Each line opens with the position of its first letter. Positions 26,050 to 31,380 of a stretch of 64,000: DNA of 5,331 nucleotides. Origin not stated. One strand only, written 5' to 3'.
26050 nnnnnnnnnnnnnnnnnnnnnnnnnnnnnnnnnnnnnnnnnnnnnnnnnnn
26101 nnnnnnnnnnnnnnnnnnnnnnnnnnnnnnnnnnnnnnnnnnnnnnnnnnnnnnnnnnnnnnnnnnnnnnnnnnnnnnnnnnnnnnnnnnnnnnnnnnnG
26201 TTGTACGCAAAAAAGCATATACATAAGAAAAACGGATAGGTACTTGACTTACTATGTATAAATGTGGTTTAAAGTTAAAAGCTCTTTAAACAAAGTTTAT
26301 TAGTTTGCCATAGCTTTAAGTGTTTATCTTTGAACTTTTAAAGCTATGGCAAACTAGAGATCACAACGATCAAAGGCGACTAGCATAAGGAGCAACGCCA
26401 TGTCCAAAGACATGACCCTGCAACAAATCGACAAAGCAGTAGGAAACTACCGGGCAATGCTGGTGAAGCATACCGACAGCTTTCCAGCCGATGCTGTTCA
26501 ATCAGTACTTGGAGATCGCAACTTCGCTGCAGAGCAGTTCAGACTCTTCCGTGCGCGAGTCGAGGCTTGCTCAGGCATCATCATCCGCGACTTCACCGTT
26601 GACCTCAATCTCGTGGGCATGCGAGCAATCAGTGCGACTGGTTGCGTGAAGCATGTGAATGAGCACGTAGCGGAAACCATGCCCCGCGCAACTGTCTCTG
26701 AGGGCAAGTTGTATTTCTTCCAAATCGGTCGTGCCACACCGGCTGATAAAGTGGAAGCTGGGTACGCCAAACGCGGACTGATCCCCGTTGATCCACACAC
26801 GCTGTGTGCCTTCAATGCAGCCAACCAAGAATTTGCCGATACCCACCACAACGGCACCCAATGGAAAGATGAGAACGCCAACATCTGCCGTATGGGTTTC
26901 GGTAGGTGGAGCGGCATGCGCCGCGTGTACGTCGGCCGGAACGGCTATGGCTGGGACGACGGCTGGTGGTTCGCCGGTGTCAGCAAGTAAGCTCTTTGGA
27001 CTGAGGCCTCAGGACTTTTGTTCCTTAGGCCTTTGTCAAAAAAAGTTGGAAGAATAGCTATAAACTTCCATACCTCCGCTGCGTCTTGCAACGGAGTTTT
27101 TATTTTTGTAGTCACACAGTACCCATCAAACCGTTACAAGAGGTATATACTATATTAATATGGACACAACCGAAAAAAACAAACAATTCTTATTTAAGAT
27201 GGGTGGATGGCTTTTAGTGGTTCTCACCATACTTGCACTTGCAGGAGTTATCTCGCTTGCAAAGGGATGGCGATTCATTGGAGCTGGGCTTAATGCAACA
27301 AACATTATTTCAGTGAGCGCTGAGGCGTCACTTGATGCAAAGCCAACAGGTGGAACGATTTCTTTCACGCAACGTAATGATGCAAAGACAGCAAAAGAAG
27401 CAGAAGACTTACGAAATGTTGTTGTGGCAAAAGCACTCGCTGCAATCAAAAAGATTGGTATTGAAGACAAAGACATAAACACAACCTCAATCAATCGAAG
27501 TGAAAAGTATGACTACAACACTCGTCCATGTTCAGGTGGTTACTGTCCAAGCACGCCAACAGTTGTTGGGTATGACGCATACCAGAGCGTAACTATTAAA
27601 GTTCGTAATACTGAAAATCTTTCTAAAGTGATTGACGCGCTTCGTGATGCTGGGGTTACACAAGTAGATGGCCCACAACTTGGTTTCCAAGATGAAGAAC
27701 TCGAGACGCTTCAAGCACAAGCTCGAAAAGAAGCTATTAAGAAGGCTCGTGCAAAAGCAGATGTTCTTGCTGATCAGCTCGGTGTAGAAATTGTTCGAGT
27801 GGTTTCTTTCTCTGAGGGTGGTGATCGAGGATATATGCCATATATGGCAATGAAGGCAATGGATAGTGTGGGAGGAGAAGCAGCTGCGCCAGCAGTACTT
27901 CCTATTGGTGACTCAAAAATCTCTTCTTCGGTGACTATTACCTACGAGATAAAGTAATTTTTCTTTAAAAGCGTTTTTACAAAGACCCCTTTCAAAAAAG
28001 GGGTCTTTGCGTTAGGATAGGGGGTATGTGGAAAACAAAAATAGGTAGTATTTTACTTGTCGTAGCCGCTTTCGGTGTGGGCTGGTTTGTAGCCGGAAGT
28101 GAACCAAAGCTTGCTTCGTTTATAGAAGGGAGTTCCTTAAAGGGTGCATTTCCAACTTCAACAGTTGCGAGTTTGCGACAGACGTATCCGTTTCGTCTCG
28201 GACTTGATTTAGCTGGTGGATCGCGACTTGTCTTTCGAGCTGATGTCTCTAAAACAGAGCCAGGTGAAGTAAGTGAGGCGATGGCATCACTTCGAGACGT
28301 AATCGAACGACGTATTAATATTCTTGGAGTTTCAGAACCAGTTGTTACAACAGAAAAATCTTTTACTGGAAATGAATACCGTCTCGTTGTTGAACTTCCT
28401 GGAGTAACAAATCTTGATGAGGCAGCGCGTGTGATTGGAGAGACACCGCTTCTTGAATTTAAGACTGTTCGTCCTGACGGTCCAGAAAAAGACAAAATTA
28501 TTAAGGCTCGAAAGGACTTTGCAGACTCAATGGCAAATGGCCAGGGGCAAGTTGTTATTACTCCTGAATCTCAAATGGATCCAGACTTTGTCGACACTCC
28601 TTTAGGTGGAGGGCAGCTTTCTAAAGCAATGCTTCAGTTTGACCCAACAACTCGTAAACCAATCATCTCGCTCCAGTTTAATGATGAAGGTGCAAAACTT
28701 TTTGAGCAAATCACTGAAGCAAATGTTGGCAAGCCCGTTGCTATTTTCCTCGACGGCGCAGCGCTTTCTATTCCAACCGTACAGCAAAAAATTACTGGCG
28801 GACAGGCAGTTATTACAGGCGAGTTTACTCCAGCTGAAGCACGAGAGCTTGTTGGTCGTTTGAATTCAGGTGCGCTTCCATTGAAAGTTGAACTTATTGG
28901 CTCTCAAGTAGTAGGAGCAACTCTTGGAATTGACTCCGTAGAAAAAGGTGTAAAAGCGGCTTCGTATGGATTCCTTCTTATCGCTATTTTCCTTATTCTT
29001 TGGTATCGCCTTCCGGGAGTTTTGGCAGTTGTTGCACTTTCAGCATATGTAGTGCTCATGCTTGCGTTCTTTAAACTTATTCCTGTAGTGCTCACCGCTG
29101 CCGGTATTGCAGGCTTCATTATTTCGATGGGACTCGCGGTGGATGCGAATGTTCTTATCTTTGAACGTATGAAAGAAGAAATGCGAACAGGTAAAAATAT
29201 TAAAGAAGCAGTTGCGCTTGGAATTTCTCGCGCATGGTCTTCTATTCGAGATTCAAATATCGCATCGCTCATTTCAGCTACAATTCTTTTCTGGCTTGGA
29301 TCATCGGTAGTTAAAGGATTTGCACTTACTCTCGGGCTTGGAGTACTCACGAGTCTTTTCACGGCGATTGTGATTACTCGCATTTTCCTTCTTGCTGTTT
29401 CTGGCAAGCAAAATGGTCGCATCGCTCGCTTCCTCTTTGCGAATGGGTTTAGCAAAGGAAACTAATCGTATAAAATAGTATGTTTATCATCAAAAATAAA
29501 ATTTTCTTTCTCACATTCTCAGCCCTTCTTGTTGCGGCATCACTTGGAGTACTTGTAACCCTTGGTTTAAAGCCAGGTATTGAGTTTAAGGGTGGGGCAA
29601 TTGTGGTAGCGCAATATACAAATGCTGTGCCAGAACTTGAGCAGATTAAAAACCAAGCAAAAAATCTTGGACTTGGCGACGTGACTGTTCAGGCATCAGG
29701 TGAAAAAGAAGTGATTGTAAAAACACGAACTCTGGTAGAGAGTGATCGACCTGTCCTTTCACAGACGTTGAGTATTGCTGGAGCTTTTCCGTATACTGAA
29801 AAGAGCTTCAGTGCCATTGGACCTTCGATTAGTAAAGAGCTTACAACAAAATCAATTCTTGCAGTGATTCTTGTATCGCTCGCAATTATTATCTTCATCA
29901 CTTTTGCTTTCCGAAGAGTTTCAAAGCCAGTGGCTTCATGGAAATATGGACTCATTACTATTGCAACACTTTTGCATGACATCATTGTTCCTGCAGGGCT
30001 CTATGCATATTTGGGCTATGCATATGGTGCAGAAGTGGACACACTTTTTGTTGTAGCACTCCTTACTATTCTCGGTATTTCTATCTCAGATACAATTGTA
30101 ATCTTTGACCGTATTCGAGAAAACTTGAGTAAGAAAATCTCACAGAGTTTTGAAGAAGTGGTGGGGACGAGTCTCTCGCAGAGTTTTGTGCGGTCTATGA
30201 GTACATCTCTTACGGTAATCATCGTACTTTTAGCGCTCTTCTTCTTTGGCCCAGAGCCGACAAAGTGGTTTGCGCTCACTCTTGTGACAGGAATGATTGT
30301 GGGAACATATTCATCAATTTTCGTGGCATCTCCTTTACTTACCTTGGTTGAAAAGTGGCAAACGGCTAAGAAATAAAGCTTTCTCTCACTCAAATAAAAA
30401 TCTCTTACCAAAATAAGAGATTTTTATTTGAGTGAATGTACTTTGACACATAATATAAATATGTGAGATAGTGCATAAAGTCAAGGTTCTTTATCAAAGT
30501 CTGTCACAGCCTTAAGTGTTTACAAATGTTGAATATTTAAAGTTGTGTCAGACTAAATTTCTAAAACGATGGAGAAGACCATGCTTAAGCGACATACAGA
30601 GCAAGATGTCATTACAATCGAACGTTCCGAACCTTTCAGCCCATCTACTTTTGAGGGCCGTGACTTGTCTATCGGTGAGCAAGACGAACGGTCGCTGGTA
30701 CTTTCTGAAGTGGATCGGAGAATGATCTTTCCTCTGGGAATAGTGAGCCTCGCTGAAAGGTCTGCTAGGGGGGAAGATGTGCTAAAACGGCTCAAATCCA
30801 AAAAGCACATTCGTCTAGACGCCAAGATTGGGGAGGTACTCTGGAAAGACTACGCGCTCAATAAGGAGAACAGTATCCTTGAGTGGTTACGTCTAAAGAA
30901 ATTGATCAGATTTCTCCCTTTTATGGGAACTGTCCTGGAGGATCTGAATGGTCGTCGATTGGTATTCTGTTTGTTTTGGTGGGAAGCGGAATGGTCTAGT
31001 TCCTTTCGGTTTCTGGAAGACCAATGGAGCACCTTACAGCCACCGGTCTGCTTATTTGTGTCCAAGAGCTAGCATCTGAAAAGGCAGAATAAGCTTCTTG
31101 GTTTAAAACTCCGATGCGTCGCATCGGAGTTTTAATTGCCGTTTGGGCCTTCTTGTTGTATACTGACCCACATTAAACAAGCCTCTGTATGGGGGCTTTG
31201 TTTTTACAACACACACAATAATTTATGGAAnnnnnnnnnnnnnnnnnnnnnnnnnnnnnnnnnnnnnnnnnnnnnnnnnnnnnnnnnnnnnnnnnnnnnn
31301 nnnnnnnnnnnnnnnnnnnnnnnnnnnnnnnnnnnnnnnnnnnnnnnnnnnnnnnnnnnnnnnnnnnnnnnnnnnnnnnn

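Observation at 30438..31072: Second cassette: same leader architecture driving a different orphan ORF between secF and fusA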

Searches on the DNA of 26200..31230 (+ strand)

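Call 60: search_rna_families(source=window, start=26200, end=31230, threshold=evalue, max_evalue=10)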
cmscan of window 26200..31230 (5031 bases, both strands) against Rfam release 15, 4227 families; matches with E-value up to 10: 13.
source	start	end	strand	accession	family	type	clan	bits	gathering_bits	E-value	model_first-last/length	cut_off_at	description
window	26294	26363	+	RF00237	mir-9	Gene; miRNA;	-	30.4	58.6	0.012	1-78/78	no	mir-9/mir-79 microRNA precursor family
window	30385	30439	-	RF04352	Plastid-psbA-4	Cis-reg;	CL00153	29.5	56.8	0.037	1-61/61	no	Plastid-psbA-4 3UTR RNA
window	30373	30446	-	RF01026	MIR828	Gene; miRNA;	-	26.4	69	0.088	1-115/115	no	MIR828 microRNA precursor family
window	30387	30438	+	RF04344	Plastid-psbA-3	Cis-reg;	CL00153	25.9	48.4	0.15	1-57/57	no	Plastid-psbA-3 3UTR RNA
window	26298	26357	-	RF03827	mir-2229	Gene; miRNA;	-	24.2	65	0.083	1-62/62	no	mir-2229 microRNA precursor family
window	26301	26356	-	RF04172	MIR8675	Gene; miRNA;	-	23.2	90.8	0.49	19-78/95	no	MIR8675 microRNA precursor family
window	30379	30441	+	RF04246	MIR169_8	Gene; miRNA;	CL00098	21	107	2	1-137/137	no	MIR169_8 microRNA precursor family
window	26296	26362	+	RF00648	MIR396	Gene; miRNA;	-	20.9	80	1.1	1-118/118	no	MIR396 microRNA precursor family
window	30388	30433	+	RF04049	MIR7127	Gene; miRNA;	-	20.7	100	2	1-132/132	no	MIR7127 microRNA precursor family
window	30319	30445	+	RF00403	SNORA41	Gene; snRNA; snoRNA; HACA-box;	-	19.8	80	8.4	1-133/133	no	Small nucleolar RNA SNORA41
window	30384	30436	-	RF03364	mir-427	Gene; miRNA;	-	18.6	70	6.4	1-69/69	no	mir-427 microRNA precursor family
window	26298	26358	-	RF00852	mir-231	Gene; miRNA;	-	18.3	50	7.5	1-80/80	no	mir-231 microRNA precursor family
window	28861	28937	-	RF02086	Yar_2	Gene; lncRNA;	-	16.5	50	4.1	1-74/74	no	Yellow-achaete intergenic RNA conserved region 2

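Call 76: build_rna_model(alignment_id=A8)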
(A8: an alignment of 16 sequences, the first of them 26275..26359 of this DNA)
Model R1 built from alignment A8 (16 sequences, 98 columns); structure: RNAalifold consensus.
model positions 95; base pairs 22; branch points 0; effective number of sequences 3.64; information 0.602 bits per position. Calibrated on 0.2 Mb of random sequence (short: E-values are rough).
structure used (alignment columns):
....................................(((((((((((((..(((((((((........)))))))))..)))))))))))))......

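Call 78: search_with_rna_model(model_id=R1, source=window, max_evalue=10)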
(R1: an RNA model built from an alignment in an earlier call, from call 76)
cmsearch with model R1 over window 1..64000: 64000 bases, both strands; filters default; matches with E-value up to 10: 6.
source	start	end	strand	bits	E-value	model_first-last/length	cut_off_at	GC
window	26275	26359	+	67.9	9.4e-13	1-95/95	no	0.28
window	30480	30558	+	51.5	5.7e-09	1-95/95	no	0.32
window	26298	26384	-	31.5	0.00023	1-95/95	no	0.36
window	30494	30575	-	22.4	0.028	1-95/95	no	0.32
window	6856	6923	-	18.3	0.24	1-95/95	no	0.24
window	50176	50248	-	16.5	0.64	1-95/95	no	0.36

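Call 79: search_with_rna_model(model_id=R1, sources=[L005, L006, L007, L008, L009, L010, L011, L012, L013, L014, L015, L016, L017, L018, L019, L020, L021, L022, L023, L024, L025, L026, L027, L028, L029, L030, L031, L032, L033, L034, L035, L036, L037, L038, L039, L040, L041, L042, L043, L044, L045, L046, L047, L048, L049, L050, L051, L052, L053, L054, L055, L056, L057, L058, L059, L060, L061, L062, L063, L064, L065, L066, L067, L068, L069, L070, L071, L072, L073, L074, L075, L076, L077, L078, L079, L080, L081, L082, L083, L084], max_evalue=1)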
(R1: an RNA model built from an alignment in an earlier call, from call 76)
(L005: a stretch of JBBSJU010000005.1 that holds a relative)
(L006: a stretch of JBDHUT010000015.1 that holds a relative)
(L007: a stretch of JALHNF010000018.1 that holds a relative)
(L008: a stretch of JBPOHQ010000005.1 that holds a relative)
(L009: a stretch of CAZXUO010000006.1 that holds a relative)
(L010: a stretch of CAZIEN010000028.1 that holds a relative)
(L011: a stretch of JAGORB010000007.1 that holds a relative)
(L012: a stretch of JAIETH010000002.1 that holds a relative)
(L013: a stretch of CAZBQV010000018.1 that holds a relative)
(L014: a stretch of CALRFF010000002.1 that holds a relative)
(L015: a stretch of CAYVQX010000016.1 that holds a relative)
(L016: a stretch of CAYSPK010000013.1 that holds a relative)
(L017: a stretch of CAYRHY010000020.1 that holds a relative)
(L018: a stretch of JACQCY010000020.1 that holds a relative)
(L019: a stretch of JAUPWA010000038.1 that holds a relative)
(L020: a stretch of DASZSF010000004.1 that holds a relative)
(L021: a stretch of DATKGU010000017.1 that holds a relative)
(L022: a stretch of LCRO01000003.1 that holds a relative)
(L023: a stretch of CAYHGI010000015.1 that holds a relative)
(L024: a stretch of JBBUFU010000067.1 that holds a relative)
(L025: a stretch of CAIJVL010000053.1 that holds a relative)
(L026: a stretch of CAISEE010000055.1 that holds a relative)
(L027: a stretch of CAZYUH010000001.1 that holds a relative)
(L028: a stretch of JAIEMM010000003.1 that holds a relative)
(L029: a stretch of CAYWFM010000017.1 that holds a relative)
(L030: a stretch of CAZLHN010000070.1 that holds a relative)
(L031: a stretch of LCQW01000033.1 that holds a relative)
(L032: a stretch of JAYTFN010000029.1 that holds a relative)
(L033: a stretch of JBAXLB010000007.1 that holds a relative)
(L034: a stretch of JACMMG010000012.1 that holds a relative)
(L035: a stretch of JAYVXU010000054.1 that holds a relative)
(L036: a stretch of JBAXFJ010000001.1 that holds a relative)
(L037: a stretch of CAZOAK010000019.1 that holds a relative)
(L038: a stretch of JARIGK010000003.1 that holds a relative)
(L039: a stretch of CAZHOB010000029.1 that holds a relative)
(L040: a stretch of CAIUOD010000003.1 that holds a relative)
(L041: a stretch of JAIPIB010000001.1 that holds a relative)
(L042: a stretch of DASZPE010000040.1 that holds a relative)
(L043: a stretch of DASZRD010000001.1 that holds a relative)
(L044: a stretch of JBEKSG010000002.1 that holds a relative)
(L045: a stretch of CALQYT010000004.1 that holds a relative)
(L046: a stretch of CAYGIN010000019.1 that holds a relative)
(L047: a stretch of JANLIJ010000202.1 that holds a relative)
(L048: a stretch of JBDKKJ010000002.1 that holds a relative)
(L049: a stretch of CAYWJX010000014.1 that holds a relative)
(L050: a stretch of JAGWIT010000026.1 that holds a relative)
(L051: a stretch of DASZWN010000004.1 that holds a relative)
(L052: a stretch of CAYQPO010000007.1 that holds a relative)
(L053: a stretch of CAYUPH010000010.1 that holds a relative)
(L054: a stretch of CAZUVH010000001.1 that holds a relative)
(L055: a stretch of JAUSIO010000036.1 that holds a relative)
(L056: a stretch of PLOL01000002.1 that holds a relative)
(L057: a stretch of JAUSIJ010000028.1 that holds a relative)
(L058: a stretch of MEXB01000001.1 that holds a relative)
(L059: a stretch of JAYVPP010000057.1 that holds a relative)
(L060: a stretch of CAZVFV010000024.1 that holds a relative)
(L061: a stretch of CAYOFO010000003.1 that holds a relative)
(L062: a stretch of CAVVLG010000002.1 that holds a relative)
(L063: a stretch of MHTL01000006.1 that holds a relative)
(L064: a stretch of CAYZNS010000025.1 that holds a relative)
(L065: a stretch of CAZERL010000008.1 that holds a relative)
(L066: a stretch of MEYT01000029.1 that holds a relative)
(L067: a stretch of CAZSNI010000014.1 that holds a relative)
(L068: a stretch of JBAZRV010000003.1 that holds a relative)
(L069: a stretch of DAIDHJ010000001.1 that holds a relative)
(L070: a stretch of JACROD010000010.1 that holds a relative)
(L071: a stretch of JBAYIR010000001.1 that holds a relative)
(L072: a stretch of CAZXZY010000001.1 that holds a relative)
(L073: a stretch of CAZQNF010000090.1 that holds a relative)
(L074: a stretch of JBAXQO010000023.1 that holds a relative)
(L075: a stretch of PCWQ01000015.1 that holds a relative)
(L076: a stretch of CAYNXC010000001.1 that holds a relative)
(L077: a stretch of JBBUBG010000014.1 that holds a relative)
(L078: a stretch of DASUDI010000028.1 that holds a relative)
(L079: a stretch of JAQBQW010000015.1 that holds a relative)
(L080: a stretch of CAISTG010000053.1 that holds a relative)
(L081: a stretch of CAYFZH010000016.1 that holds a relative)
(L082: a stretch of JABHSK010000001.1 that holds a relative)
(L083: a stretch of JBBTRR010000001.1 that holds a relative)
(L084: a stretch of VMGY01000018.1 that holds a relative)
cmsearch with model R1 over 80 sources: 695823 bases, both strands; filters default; matches with E-value up to 1: 1.
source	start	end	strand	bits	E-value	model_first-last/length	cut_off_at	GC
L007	6208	6271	+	20.5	0.82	1-95/95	no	0.34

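Call 80: search_with_rna_model(model_id=R1, sources=[L002, L003, L004, L085, L086, L087, L088, L089, L090, L091, L092, L093, L094, L095, L096, L097, L098, L099, L100, L101, L102, L103, L104, L105, L106, L107, L108, L109, L110, L111, L112, L113, L114, L115, L116, L117, L118, L119, L120, L121, L122, L123], max_evalue=1)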
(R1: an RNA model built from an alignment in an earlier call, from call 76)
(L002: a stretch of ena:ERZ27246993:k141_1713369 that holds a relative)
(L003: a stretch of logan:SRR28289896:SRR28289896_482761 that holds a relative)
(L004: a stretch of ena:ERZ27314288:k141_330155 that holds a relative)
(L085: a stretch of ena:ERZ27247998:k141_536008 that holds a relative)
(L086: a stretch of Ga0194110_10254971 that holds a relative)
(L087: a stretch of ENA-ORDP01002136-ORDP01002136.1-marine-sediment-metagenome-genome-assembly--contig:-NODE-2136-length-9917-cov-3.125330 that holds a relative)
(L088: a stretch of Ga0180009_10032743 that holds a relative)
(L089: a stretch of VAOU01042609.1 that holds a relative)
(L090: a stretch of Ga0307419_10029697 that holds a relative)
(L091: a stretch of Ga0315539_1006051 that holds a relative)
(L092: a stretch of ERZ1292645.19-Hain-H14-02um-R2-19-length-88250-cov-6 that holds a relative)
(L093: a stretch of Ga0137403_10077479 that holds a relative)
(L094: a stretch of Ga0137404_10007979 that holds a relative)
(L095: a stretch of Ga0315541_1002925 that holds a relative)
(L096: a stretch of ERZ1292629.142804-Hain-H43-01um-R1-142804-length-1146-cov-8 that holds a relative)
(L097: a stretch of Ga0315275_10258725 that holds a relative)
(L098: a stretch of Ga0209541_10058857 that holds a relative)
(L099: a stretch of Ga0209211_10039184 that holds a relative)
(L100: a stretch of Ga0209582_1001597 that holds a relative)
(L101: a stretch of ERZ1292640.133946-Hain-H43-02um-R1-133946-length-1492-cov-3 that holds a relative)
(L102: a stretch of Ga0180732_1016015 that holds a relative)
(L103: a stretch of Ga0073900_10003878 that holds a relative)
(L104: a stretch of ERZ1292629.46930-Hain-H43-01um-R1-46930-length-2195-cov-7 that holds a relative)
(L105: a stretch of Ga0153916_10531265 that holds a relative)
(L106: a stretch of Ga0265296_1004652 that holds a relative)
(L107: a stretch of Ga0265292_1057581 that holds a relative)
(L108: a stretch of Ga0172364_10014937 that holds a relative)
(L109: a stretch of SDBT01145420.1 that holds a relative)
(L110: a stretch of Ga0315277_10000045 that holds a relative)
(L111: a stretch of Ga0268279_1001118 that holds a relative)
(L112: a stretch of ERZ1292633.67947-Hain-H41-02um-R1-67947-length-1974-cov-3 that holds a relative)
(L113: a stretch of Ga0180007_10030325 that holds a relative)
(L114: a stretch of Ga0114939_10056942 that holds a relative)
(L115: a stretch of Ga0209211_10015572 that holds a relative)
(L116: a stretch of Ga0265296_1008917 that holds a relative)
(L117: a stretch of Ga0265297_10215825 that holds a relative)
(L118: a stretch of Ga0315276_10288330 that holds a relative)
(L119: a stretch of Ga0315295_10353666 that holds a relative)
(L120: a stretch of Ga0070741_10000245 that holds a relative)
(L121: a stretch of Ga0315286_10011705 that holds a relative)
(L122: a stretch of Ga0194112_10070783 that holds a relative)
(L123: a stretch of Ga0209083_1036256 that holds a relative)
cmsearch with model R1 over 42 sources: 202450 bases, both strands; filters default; matches with E-value up to 1: 40.
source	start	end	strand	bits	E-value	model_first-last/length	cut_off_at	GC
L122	2815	2910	+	95.7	1.2e-18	1-95/95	no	0.34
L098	1601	1694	+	93.5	3.9e-18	1-95/95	no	0.36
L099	2750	2843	+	93.5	3.9e-18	1-95/95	no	0.36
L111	934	1028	+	93.1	4.7e-18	1-95/95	no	0.39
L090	152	247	+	92.2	7.9e-18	1-95/95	no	0.38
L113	3462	3557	+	90.3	2.1e-17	1-95/95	no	0.36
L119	468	560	+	86.9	1.3e-16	1-95/95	no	0.38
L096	353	439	+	83.7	6.8e-16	1-95/95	no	0.41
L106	4688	4773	+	83.2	9.1e-16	1-95/95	no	0.44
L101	14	100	+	80.7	3.4e-15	1-95/95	no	0.44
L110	4681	4774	+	79.9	5.2e-15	1-95/95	no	0.3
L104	1333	1419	+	78.2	1.3e-14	1-95/95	no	0.46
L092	4708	4794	+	77.9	1.5e-14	1-95/95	no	0.41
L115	4708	4794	+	75.5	5.3e-14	1-95/95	no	0.39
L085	2492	2583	+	71.5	4.5e-13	1-95/95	no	0.29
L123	1847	1940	+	55.2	2.6e-09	1-95/95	no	0.38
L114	1229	1315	+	50.5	3.1e-08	1-95/95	no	0.34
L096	375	463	-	38.7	1.6e-05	1-95/95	no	0.46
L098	1631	1718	-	37.9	2.4e-05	1-95/95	no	0.44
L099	2780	2867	-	37.9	2.4e-05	1-95/95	no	0.44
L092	4730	4819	-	35.1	0.00011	1-95/95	no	0.5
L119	497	584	-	34.2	0.00017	1-95/95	no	0.44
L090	182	271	-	33.5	0.00024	1-95/95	no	0.44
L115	4729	4818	-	33.2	0.00028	1-95/95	no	0.46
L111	963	1052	-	32.8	0.00035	1-95/95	no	0.48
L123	1877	1968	-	31.9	0.00057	1-95/95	no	0.45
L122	2845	2934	-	31.5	0.00072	1-95/95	no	0.42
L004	1867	1995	+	30.2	0.0014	1-95/95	no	0.32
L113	3492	3566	-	29.9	0.0017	1-95/95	no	0.43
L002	6027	6150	+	29.4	0.0021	1-95/95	no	0.35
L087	760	864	+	28.6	0.0033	38-88/95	no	0.43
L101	41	94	-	28.5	0.0035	37-90/95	no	0.5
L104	1360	1413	-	28.5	0.0035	37-90/95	no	0.5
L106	4715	4767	-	28.4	0.0037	37-90/95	no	0.51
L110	4707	4798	-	28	0.0046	1-95/95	no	0.39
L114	1257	1309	-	27.8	0.0051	37-90/95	no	0.28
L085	2520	2607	-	27.7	0.0052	1-95/95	no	0.35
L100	4700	4804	+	25.1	0.021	1-95/95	no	0.42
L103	1356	1460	+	25.1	0.021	1-95/95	no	0.42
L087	753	900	-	21.2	0.17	1-95/95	no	0.41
